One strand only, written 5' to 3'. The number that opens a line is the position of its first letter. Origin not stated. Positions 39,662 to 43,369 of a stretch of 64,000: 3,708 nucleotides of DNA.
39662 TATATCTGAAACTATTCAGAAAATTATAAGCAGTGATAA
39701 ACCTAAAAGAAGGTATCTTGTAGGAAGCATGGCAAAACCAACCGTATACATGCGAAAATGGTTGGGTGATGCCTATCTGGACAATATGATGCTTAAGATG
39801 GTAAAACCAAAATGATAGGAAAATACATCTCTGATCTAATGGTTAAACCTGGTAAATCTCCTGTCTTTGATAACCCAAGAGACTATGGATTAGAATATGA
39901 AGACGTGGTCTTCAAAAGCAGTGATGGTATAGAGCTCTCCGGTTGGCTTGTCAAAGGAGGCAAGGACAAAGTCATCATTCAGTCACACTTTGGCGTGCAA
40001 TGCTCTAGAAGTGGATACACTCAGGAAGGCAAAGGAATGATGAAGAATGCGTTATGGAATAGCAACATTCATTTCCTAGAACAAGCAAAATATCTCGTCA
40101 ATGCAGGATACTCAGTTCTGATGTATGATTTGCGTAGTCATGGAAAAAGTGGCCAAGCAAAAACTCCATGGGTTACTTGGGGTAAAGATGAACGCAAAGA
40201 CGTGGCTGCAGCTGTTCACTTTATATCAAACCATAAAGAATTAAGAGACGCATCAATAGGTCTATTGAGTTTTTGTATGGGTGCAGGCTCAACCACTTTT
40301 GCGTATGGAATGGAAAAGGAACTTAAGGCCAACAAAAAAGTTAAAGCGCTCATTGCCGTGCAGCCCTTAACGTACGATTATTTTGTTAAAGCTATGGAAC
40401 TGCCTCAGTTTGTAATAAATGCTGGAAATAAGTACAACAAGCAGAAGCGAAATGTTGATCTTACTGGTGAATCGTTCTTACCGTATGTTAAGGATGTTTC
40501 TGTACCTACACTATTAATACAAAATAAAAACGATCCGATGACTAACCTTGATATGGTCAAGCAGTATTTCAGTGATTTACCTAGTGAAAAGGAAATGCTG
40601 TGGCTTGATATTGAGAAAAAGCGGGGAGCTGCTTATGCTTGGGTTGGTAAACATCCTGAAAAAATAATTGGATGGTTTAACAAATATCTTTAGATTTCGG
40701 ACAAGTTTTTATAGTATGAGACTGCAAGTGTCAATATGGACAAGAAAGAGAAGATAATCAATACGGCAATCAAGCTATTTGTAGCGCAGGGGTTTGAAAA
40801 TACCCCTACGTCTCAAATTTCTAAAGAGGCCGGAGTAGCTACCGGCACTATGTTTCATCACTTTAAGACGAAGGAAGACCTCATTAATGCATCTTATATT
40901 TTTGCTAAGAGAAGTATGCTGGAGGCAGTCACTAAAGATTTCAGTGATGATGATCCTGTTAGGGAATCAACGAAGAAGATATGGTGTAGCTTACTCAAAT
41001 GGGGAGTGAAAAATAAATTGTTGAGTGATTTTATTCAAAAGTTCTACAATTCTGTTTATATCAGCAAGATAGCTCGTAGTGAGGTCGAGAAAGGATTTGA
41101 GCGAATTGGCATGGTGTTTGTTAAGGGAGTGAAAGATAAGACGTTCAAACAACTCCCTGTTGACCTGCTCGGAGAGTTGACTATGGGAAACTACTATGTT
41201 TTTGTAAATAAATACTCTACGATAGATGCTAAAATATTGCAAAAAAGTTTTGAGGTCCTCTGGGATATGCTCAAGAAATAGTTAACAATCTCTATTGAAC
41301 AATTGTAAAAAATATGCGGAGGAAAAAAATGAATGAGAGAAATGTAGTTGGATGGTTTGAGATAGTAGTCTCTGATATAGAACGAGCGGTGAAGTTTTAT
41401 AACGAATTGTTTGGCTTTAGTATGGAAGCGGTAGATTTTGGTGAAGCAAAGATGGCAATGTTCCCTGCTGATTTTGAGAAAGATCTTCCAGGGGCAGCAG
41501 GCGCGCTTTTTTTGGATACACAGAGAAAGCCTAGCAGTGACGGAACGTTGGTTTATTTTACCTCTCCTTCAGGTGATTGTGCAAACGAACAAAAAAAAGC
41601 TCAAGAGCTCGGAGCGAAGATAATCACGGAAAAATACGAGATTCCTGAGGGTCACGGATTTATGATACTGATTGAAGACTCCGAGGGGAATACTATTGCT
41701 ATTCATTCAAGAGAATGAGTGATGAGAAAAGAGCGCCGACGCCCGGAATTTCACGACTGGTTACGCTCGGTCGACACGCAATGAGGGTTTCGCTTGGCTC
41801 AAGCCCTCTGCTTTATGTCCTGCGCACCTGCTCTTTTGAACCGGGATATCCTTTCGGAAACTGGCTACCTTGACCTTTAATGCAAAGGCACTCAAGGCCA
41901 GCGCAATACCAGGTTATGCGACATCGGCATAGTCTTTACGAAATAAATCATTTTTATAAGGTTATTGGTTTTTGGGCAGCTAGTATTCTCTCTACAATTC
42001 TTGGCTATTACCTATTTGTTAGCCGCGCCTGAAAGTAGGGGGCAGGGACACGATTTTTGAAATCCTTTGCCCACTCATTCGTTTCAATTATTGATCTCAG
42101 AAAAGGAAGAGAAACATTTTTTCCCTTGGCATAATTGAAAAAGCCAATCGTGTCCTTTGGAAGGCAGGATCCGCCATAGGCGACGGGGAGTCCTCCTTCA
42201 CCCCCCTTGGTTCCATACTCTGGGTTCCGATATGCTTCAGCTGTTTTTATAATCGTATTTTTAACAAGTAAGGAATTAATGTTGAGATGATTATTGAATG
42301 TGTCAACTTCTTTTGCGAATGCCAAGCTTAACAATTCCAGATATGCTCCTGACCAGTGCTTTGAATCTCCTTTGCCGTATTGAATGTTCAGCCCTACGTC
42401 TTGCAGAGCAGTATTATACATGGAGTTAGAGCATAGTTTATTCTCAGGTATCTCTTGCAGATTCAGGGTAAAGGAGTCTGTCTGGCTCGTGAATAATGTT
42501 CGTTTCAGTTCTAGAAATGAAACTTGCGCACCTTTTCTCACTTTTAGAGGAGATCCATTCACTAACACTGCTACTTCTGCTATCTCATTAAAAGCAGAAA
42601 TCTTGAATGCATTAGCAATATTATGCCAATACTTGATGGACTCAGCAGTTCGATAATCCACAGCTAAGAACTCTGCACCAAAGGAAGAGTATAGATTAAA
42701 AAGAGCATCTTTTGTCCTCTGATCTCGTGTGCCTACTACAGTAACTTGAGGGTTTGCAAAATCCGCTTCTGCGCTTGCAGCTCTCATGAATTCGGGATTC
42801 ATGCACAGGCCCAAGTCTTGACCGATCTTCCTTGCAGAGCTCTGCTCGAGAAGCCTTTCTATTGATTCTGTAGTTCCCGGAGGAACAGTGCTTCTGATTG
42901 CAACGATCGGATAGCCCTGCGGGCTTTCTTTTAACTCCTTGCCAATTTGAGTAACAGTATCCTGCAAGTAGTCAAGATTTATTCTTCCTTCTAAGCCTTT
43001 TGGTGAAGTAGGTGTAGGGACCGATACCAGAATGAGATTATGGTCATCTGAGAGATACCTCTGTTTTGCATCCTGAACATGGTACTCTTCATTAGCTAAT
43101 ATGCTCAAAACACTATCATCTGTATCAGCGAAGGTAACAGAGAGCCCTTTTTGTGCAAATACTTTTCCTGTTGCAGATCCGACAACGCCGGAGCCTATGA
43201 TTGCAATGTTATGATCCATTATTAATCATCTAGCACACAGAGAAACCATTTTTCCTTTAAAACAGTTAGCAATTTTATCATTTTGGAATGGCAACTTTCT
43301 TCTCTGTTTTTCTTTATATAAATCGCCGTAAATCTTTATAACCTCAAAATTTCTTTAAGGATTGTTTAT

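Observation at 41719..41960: Third unexplained GC-rich non-coding island, possibly the RNase P or SRP RNA gene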

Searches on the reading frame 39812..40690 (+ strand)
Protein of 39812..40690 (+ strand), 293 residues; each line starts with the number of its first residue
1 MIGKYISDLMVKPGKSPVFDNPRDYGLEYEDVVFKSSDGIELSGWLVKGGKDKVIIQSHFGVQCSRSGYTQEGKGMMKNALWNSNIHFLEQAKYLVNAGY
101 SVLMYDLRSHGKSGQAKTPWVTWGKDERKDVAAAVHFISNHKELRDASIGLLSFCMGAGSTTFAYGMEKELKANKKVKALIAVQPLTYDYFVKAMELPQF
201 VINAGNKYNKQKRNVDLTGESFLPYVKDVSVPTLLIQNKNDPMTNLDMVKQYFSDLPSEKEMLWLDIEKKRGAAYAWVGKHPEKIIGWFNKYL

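Call 14: search_protein_families(library=pfam, proteins=[window:39812-40690:+], max_evalue=0.01)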
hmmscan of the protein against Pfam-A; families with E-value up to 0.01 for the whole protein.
window:39812-40690:+ (293 aa): 5 families
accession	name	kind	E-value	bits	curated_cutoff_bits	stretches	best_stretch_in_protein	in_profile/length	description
PF00561.26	Abhydrolase_1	-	5.9e-10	39.7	25.8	1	88-214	16-126/245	alpha/beta hydrolase fold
PF12146.15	Hydrolase_4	-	2.1e-09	37.5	27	1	89-187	21-111/239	Serine aminopeptidase, S33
PF10142.15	PhoPQ_related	-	8.1e-05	21.9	20.3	0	223-263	254-294/367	PhoPQ-activated pathogenicity-related protein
PF02129.25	Peptidase_S15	-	0.00097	19.3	23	0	87-150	46-98/262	X-Pro dipeptidyl-peptidase (S15 family)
PF12697.13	Abhydrolase_6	-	0.0057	17.8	26.3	1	94-193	22-94/217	Alpha/beta hydrolase family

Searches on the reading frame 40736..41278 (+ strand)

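Call 14: search_protein_families(library=pfam, proteins=[window:40736-41278:+], max_evalue=0.01)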
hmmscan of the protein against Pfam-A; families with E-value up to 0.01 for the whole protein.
window:40736-41278:+ (181 aa): 3 families
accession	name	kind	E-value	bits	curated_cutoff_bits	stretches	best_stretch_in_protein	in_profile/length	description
PF00440.29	TetR_N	-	1e-15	57.7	24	1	7-52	1-46/47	Bacterial regulatory proteins, tetR family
PF22604.1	TetR_HI_0893_C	-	0.00014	22.7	27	1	75-173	2-101/112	Tetracyclin repressor-like HI_0893, C-terminal domain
PF16295.10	TetR_C_10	-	0.00017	22.4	28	1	61-152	8-99/132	Tetracyclin repressor-like, C-terminal domain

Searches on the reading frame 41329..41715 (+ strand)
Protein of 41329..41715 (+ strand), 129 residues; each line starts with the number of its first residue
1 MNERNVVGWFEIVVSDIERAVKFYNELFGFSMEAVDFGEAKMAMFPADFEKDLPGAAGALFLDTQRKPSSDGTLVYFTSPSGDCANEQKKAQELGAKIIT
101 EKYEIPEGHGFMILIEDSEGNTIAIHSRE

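Call 11: find_encoding_contigs(protein=window:41329-41715:+, flank=5000, max_places=6)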
Protein window:41329-41715:+ (129 aa): no gene with exactly this product is on record in the collection.

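Call 14: search_protein_families(library=pfam, proteins=[window:41329-41715:+], max_evalue=0.01)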
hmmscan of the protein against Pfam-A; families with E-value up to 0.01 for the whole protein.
window:41329-41715:+ (129 aa): 3 families
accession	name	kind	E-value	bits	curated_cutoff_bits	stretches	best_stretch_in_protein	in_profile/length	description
PF22677.2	Ble-like_N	-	4.8e-10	39.5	24.5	1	9-45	4-38/41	Bleomycin resistance protein-like N-terminal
PF00903.31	Glyoxalase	-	1e-09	39.3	20.6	1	8-124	3-120/121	Glyoxalase/Bleomycin resistance protein/Dioxygenase superfamily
PF18029.7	Glyoxalase_6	-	0.0009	20.3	23.6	1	14-124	6-104/106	Glyoxalase-like domain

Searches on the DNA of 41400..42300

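Call 4: search_rna_families(source=window, start=41400, end=42300, threshold=evalue, max_evalue=10, show_alignments=5)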
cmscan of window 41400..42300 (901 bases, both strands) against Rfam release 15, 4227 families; matches with E-value up to 10: 4.
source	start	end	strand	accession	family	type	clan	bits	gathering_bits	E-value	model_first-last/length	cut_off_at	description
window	41980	42129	-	RF02527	SSRC38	Gene; sRNA;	-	19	80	0.93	1-166/166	no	Streptococcus sRNA SSRC38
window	42084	42138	-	RF00681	mir-198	Gene; miRNA;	-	17.8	70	1.8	1-62/62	no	mir-198 microRNA precursor family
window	41548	41602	+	RF01811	PtaRNA1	Gene; antitoxin;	-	15.7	47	3.2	1-72/72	no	Plasmid transferred anti-sense RNA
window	41433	41474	+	RF02089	CLRN1-AS1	Gene; lncRNA;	-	11.5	48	3.8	37-79/79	no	CLRN1 antisense RNA 1 conserved region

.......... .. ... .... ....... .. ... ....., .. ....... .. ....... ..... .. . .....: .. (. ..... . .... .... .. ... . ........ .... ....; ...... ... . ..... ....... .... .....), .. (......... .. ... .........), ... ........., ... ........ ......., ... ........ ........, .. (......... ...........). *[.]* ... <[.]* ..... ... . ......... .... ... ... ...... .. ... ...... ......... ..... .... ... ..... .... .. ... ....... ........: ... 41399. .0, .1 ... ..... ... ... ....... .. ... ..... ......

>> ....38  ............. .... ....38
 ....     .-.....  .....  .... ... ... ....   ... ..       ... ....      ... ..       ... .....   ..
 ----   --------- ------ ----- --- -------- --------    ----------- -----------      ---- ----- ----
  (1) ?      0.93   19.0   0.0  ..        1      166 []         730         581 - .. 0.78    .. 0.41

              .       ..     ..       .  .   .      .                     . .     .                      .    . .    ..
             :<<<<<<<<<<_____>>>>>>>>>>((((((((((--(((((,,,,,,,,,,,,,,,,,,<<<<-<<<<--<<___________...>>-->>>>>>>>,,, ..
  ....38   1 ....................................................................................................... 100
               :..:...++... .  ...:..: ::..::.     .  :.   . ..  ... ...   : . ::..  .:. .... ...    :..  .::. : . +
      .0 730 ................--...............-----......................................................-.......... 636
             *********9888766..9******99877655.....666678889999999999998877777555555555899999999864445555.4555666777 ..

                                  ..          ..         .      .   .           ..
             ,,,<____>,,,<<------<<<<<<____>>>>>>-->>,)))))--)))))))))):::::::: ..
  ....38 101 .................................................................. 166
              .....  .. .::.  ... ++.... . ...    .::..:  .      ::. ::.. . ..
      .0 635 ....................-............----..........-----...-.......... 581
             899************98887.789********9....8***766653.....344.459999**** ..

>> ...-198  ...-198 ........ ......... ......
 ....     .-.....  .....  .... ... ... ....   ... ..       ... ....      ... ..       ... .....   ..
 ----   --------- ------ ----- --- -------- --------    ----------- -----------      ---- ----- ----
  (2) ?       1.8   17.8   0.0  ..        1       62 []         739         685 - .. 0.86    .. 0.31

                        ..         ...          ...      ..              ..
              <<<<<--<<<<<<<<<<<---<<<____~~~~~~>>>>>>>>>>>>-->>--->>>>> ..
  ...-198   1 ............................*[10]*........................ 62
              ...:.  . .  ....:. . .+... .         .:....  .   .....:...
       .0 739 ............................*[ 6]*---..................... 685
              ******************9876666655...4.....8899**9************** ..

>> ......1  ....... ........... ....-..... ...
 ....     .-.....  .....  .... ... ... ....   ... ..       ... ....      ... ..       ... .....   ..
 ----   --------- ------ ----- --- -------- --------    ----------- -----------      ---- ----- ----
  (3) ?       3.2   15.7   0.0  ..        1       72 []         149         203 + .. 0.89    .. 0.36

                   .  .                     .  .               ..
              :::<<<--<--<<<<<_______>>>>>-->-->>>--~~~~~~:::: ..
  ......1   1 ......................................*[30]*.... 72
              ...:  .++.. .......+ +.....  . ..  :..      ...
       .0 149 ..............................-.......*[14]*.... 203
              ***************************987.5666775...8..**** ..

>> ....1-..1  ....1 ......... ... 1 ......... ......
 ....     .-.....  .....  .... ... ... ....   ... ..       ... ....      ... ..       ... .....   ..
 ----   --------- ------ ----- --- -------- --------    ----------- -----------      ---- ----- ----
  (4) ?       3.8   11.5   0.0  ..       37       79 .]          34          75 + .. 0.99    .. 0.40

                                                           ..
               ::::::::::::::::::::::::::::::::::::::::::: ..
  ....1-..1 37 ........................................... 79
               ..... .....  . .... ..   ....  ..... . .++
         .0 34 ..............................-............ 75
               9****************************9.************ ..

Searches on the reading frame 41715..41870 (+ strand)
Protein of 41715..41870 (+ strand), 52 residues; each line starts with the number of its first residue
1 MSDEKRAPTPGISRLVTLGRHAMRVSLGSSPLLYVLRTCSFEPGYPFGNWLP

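Call 14: search_protein_families(library=pfam, proteins=[window:41715-41870:+], max_evalue=0.01)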
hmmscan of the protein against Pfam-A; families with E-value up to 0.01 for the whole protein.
window:41715-41870:+ (52 aa): 0 families

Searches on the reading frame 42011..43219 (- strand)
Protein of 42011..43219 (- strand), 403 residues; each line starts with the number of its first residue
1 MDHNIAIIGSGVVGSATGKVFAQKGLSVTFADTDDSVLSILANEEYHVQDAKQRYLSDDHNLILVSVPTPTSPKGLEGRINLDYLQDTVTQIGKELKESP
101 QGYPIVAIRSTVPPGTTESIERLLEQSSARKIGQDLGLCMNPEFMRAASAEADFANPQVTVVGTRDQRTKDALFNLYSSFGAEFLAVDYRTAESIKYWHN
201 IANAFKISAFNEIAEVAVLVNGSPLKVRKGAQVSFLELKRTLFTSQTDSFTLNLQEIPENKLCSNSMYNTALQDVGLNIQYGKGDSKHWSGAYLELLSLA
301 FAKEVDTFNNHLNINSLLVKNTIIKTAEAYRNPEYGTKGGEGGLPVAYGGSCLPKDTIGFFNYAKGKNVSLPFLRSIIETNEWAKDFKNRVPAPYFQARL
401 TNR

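Call 13: find_encoding_contigs(protein=window:42011-43219:-, flank=5000, max_places=6)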
Protein window:42011-43219:- (403 aa): 1 contig read that carries it; 1 place shown.
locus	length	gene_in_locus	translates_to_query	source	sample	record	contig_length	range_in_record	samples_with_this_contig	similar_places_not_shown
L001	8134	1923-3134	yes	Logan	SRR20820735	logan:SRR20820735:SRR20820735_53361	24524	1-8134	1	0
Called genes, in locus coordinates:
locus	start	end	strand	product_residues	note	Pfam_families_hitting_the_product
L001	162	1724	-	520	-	PF13230:GATase_4 (faint), PF13522:GATase_6, PF13537:GATase_7, PF00156:Pribosyltran (weak)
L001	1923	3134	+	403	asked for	PF03721:UDPG_MGDP_dh_N, PF00984:UDPG_MGDP_dh (weak)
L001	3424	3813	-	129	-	PF00903:Glyoxalase, PF22677:Ble-like_N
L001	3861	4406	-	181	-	PF00440:TetR_N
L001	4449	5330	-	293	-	PF00561:Abhydrolase_1 (weak), PF12146:Hydrolase_4 (weak)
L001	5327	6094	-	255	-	PF00106:adh_short, PF13561:adh_short_C2, PF08643:DUF1776 (weak)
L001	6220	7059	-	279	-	PF00950:ABC-3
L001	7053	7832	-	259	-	PF00005:ABC_tran, PF13304:AAA_21 (weak)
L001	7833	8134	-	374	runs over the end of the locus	PF01297:ZnuA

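Call 14: search_protein_families(library=pfam, proteins=[window:42011-43219:-], max_evalue=0.01)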
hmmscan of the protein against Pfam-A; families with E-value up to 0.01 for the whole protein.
window:42011-43219:- (403 aa): 5 families
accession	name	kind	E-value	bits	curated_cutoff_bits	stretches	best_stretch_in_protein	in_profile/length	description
PF03721.20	UDPG_MGDP_dh_N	-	5.9e-28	98.1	27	2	60-173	77-184/187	UDP-glucose/GDP-mannose dehydrogenase family, NAD binding domain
PF00984.24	UDPG_MGDP_dh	-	9.8e-14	51.7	25.4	2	297-382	16-93/94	UDP-glucose/GDP-mannose dehydrogenase family, central domain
PF02737.24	3HCDH_N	-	3.5e-05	24.2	22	1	4-41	1-38/180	3-hydroxyacyl-CoA dehydrogenase, NAD binding domain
PF02558.23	ApbA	-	0.0024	18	22.2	1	5-58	1-54/150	Ketopantoate reductase PanE/ApbA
PF03807.23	F420_oxidored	-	0.0071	17.4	21.6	0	5-73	2-73/94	NADP oxidoreductase coenzyme F420-dependent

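Call 16: find_related_loci(query=window:42011-43219:-, collection=genome_contigs, flank=6000)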
Query window:42011-43219:- (403 aa) in genome_contigs; peptide patterns used: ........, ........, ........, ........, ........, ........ (x = any residue, [..] = any of these).
121 stretches matched a pattern; 7 encode a relative of the query (tblastn E <= 1e-3); 7 distinct loci.
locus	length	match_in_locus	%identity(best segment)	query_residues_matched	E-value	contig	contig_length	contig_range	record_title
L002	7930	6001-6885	36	2-381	4e-36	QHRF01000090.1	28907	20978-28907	MAG: Verrucomicrobia bacterium isolate AV11 14_0927_05_40cm_scaffold_588_curated, whole genome shotgun sequence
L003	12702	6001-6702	32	3-217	1e-32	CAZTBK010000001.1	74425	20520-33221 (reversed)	MAG TPA_asm: uncultured Candidatus Bathyarchaeia archaeon isolate binchicken_co349_95 genome assembly, contig: NODE_31_l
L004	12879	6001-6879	35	5-382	6e-32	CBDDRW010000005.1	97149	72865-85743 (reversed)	uncultured bacterium isolate s9_102 genome assembly, contig: s9_102.fak141_209377, whole genome shotgun sequence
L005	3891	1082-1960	34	4-381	6e-32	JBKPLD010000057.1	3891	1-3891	MAG: Verrucomicrobiota bacterium isolate GS_HAYS_MAG_00101 GS_HAYS_000001792739, whole genome shotgun sequence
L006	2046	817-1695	33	5-382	2e-30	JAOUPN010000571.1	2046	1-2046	MAG: Nitrospira sp. isolate 8_1_Oct_SF_Bin54 8_1_Oct_SF_Bin54_scaffold_81175_c1, whole genome shotgun sequence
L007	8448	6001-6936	32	4-400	1e-25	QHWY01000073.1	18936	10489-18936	MAG: Acidobacteria bacterium isolate gp5 AA68 14_1009_16_30cm_scaffold_13727_curated, whole genome shotgun sequence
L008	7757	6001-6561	32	4-177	3e-24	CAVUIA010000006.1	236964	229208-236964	MAG: uncultured bacterium isolate MFD04716.bin.1.102 genome assembly, contig: contig_4431, whole genome shotgun sequence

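Call 18: find_homologous_proteins(query=window:42011-43219:-, max_evalue=1e-20)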
Query window:42011-43219:- (403 aa): 1102 proteins with E <= 1e-20 among 8000 candidates; the best 120 are listed.
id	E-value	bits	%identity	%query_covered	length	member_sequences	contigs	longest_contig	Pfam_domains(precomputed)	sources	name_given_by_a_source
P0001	3.3e-267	903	100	100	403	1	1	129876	PF00984.25,PF03721.21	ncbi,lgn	-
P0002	1.8e-59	220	41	53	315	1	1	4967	PF00984.25,PF03721.21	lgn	-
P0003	2.1e-56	210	44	52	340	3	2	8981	PF00984.25,PF02558.23,PF03446.22,PF03721.21,PF03807.24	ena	-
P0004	4.4e-56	209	42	53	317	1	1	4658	PF00984.25,PF03721.21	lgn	-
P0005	7.6e-56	208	43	53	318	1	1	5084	PF00984.25,PF03721.21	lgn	-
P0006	3.1e-54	202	42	53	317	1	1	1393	PF00984.25,PF03721.21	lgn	-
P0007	1.4e-53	200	43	55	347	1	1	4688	PF00984.25,PF03721.21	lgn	-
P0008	1.8e-53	200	42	52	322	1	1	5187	PF00984.25,PF03721.21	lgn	-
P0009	1.3e-51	194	38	56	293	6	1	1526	PF00984.25,PF03721.21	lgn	-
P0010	1.5e-51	194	38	52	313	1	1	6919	PF00984.25,PF02254.25,PF03721.21,PF03807.24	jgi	jgi:UDPglucose 6-dehydrogenase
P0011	2.5e-51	193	44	53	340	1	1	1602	PF00984.25,PF03721.21,PF03807.24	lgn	-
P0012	3.3e-51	192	43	53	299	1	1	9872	PF00984.25,PF03721.21,PF03807.24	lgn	-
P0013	3.8e-51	192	39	55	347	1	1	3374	PF00984.25,PF01210.30,PF03721.21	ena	-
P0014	6.7e-51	191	38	55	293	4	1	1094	PF00984.25,PF03721.21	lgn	-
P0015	3.5e-50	189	43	55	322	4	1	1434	PF00984.25,PF03721.21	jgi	-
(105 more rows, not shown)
